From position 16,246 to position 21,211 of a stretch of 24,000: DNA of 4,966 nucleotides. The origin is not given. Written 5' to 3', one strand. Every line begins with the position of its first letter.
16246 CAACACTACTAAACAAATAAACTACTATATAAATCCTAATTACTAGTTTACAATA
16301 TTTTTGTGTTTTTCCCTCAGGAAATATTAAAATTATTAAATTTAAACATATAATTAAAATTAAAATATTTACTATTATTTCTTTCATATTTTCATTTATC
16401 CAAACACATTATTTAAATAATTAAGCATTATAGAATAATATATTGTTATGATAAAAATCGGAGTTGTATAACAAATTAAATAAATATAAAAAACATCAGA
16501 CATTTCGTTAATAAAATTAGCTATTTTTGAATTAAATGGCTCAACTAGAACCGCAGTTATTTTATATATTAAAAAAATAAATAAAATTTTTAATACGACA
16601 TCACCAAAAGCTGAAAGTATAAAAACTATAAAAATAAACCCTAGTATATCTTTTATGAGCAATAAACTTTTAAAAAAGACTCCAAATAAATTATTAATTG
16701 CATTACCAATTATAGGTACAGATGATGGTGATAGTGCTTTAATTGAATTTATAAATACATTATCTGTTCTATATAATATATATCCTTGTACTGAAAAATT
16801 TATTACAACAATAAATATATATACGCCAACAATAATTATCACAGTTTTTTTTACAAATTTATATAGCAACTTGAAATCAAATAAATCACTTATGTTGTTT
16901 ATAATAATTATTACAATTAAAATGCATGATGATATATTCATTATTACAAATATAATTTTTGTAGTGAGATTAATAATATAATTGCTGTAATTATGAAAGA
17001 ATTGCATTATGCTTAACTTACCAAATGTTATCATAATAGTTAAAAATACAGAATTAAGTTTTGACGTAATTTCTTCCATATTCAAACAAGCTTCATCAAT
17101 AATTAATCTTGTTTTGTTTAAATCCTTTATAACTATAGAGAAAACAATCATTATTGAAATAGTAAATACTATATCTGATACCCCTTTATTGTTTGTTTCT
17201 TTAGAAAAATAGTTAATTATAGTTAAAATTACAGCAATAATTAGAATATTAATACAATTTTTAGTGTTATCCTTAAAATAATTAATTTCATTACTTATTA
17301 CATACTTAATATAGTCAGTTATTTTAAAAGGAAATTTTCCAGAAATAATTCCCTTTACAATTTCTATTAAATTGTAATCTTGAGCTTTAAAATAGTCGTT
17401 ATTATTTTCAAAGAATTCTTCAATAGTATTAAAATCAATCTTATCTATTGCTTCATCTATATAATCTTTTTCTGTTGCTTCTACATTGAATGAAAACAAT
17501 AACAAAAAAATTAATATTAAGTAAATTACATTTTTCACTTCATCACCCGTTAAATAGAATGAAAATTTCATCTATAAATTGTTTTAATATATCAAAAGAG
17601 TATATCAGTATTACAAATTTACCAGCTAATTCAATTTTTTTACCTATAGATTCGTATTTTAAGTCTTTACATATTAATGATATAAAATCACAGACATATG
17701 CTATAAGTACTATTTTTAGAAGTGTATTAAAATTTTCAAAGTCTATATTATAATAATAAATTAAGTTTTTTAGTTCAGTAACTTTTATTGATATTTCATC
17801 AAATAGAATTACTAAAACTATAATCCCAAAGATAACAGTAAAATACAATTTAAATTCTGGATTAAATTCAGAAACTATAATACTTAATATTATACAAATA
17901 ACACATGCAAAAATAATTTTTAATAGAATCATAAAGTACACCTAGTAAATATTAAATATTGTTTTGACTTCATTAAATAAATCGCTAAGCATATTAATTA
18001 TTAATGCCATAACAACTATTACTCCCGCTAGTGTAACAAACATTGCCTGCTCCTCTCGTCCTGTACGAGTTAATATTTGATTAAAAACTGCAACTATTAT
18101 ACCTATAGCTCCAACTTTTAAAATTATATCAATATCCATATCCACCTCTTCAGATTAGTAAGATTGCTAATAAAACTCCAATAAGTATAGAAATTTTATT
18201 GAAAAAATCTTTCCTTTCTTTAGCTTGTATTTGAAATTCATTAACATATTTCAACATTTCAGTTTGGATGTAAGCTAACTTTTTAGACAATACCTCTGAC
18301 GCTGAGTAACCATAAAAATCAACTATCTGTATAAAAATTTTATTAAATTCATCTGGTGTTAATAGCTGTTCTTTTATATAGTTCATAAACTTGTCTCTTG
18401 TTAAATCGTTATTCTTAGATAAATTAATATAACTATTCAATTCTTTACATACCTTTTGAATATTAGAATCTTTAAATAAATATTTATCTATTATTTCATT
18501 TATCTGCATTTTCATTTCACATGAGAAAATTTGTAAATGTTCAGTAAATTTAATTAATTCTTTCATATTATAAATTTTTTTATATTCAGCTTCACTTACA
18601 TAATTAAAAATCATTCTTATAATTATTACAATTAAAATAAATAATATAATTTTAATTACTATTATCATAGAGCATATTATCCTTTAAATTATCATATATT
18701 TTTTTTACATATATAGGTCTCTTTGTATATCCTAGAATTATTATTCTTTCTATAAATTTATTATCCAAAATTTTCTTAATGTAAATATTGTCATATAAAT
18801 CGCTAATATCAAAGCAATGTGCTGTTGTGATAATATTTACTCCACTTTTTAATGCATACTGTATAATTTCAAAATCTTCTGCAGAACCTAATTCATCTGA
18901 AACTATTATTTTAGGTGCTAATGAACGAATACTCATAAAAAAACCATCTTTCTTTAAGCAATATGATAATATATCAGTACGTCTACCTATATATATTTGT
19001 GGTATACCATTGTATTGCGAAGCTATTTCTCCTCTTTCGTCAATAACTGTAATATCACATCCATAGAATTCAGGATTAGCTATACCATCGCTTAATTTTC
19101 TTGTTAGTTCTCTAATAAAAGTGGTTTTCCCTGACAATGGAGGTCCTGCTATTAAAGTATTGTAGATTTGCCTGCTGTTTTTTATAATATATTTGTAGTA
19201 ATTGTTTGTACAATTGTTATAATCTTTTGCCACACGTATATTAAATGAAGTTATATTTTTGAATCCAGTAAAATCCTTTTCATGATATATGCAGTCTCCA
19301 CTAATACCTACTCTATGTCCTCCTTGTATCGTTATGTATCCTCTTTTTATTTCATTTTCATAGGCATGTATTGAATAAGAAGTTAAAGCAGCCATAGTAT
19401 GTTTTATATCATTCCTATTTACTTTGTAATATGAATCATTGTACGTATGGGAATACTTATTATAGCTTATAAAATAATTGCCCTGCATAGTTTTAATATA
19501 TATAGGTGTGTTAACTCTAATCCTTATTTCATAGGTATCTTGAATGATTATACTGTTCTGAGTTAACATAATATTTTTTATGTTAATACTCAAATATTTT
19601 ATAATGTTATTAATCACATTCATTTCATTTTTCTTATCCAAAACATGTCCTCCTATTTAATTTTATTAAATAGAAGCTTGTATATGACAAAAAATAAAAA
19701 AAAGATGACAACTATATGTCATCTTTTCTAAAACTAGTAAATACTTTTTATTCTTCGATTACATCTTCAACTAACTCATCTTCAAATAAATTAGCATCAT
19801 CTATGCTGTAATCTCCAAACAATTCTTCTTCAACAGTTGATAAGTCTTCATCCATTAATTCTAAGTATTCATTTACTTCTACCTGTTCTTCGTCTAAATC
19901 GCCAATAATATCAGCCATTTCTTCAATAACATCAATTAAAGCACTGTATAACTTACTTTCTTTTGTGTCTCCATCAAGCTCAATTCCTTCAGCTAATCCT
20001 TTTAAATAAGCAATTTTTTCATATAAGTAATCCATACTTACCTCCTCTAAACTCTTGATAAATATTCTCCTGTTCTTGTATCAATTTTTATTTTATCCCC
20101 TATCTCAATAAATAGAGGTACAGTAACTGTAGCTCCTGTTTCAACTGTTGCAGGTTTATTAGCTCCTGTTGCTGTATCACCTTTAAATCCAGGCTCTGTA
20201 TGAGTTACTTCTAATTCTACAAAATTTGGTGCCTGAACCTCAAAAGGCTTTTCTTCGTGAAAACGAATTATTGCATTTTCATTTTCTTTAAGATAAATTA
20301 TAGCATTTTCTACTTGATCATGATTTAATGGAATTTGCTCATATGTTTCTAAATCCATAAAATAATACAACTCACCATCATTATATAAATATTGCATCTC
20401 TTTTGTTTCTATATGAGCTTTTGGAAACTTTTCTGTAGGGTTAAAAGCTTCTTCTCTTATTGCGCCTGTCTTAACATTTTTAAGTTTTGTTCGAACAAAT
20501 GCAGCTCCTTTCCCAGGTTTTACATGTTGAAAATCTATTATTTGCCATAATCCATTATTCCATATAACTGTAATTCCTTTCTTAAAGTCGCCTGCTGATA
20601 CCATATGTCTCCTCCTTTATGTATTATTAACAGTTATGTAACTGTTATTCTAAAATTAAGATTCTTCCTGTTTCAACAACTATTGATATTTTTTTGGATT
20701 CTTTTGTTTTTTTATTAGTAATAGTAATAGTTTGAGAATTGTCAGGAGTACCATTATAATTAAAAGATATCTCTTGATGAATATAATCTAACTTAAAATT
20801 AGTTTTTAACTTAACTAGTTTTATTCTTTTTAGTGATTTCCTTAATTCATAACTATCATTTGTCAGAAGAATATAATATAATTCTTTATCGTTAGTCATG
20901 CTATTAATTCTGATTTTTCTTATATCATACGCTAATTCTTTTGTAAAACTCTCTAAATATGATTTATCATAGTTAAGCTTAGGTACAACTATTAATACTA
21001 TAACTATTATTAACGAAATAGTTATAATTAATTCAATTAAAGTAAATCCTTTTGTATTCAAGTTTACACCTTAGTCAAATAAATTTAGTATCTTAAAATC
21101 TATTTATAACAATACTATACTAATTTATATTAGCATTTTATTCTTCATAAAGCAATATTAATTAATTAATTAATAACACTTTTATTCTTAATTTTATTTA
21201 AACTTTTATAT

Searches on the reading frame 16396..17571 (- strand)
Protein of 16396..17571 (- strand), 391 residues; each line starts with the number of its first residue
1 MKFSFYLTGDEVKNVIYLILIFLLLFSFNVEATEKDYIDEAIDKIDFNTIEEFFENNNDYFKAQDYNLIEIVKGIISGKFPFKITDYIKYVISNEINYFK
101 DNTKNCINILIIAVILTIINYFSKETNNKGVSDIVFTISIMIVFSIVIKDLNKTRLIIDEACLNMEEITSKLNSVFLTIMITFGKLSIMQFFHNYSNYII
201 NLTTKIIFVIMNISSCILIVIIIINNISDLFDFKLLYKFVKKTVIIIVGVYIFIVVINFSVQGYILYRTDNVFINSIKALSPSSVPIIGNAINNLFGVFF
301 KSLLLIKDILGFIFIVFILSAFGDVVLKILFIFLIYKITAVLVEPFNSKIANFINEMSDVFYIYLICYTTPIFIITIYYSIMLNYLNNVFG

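Call 20: search_protein_families(library=pfam, proteins=[window:16396-17571:-])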
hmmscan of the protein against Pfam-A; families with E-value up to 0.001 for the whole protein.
window:16396-17571:- (391 aa): 1 family
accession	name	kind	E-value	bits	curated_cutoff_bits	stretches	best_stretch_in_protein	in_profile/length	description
PF09546.15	Spore_III_AE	-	5.1e-37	128.2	27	1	67-383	2-318/321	Stage III sporulation protein AE (spore_III_AE)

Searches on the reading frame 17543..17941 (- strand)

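Call 21: search_protein_families(library=pfam, proteins=[window:17543-17941:-])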
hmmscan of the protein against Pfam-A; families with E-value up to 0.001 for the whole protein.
window:17543-17941:- (132 aa): 1 family
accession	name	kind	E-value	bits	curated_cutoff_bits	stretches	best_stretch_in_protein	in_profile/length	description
PF06686.16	SpoIIIAC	-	6.4e-18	65.1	24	1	74-126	1-53/56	Stage III sporulation protein AC/AD protein family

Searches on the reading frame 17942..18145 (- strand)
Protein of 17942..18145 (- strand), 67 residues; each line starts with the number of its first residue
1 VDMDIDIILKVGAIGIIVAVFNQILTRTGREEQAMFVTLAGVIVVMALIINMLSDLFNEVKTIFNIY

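Call 21: search_protein_families(library=pfam, proteins=[window:17942-18145:-])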
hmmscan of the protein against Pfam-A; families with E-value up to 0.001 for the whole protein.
window:17942-18145:- (67 aa): 1 family
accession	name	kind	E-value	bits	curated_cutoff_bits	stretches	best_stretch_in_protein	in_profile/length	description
PF06686.16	SpoIIIAC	-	4.4e-17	62.4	24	1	8-63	1-56/56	Stage III sporulation protein AC/AD protein family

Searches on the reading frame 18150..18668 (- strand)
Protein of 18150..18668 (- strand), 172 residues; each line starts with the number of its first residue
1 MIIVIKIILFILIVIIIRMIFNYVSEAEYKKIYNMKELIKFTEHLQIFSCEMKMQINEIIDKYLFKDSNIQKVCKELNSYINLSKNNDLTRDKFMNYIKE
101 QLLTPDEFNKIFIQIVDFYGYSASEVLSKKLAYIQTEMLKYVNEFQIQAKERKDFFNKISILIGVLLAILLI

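Call 21: search_protein_families(library=pfam, proteins=[window:18150-18668:-])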
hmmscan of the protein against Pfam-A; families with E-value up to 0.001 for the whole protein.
window:18150-18668:- (172 aa): 1 family
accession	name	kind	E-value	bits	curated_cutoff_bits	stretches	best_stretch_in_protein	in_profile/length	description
PF09548.15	Spore_III_AB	-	2.6e-05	24.8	32.5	1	6-172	1-170/170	Stage III sporulation protein AB (spore_III_AB)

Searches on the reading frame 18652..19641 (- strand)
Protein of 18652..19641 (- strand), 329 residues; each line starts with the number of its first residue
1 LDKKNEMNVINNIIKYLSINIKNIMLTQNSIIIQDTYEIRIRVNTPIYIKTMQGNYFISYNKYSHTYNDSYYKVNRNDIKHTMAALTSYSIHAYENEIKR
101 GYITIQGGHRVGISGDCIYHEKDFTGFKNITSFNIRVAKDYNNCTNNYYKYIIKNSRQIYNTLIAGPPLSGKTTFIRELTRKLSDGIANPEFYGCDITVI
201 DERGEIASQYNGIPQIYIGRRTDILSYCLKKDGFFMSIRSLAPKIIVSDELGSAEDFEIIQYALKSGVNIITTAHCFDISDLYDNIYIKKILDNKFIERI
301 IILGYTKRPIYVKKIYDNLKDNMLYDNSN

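Call 21: search_protein_families(library=pfam, proteins=[window:18652-19641:-])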
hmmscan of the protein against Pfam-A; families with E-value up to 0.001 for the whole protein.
window:18652-19641:- (329 aa): 1 family
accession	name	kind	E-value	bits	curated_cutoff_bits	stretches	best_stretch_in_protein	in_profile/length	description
PF19568.5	Spore_III_AA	-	7.2e-78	262.2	27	1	11-318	5-301/306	Sporulation stage III, protein AA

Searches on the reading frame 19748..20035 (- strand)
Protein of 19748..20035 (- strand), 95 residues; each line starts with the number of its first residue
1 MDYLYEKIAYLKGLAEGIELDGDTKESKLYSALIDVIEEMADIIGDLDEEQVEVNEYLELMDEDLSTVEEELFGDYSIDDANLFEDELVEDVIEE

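Call 21: search_protein_families(library=pfam, proteins=[window:19748-20035:-])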
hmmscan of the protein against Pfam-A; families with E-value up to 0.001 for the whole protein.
window:19748-20035:- (95 aa): 0 families

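Call 45: search_protein_families(library=pfam, proteins=[window:19748-20035:-], max_evalue=10)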
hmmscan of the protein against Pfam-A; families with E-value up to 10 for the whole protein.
window:19748-20035:- (95 aa): 0 families

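Call 49: search_solved_structures(query=window:19748-20035:-, max_evalue=10, show_alignments=1)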
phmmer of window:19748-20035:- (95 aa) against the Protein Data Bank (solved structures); distinct sequences matched with E-value up to 10: 3.
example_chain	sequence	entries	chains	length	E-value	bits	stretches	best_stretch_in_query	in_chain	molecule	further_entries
9tlo_A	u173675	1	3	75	0.11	16.6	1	19-54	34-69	Sc-apCC-2-BCL-xL-5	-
2v8s_V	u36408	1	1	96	0.94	13.6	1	37-66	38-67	VESICLE TRANSPORT THROUGH INTERACTION WITH T-SNARES HOMOLOG 1B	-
2qyw_A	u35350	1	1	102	1.1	13.4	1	37-66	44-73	Vesicle transport through interaction with t-SNAREs 1B homolog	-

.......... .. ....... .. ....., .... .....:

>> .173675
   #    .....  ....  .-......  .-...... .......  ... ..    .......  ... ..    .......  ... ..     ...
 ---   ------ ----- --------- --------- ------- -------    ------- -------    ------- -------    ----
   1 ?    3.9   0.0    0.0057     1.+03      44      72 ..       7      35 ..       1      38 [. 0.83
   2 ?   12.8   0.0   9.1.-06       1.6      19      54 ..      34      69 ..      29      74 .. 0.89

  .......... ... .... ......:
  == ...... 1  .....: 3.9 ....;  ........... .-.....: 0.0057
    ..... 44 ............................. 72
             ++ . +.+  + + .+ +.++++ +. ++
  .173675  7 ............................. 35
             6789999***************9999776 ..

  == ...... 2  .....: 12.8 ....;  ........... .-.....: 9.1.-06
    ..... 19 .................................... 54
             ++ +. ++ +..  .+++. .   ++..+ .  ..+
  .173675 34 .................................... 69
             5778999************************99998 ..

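Call 50: search_protein_families(library=ncbifam, proteins=[window:19748-20035:-], max_evalue=0.01)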
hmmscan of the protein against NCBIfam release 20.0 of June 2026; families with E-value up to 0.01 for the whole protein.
window:19748-20035:- (95 aa): 1 family
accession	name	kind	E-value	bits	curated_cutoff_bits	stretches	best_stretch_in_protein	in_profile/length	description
NF045650.1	CD1247_Nterm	equivalog_domain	9.2e-25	87.1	30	1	4-73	1-70/70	CD1247 N-terminal domain-containing protein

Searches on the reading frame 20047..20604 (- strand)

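Call 21: search_protein_families(library=pfam, proteins=[window:20047-20604:-])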
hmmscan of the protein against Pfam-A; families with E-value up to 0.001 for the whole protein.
window:20047-20604:- (185 aa): 3 families
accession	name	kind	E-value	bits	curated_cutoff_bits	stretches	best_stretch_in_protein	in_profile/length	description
PF09285.17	Elong-fact-P_C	-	6.7e-30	103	25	1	129-184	1-56/56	Elongation factor P, C-terminal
PF08207.18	EFP_N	-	1.5e-26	92.6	23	1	3-60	1-58/58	Elongation factor P (EF-P) KOW-like domain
PF01132.26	EFP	-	2e-22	79.3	27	1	68-120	1-53/54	Elongation factor P (EF-P) OB domain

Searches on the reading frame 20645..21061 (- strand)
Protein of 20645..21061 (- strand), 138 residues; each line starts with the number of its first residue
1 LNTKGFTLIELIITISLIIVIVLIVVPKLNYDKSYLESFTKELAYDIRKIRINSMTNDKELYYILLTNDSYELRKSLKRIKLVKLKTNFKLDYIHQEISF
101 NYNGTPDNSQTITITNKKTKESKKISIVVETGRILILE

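Call 21: search_protein_families(library=pfam, proteins=[window:20645-21061:-])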
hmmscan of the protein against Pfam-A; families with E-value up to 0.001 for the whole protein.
window:20645-21061:- (138 aa): 1 family
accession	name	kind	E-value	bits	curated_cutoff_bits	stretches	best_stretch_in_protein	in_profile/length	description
PF07963.17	N_methyl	-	0.00021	21.2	21.2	1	2-25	3-26/27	Prokaryotic N-terminal methylation motif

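Call 50: search_protein_families(library=ncbifam, proteins=[window:20645-21061:-], max_evalue=0.01)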
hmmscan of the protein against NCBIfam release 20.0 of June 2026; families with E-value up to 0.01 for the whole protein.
window:20645-21061:- (138 aa): 4 families
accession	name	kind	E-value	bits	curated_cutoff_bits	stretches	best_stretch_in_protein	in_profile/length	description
NF040982.1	ComGD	equivalog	1.3e-10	41.9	70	1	4-134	2-136/139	competence type IV pilus minor pilin ComGD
NF040999.1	pilin_ComGC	equivalog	1.7e-05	24.9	75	1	4-38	2-36/84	competence type IV pilus major pilin ComGC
NF041013.1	T4P_ComGE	equivalog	0.0003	20.8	49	1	2-31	2-31/83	competence type IV pilus minor pilin ComGE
NF007862.0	PRK10574.1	equivalog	0.0027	17.8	138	1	2-29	3-30/145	prepilin peptidase-dependent pilin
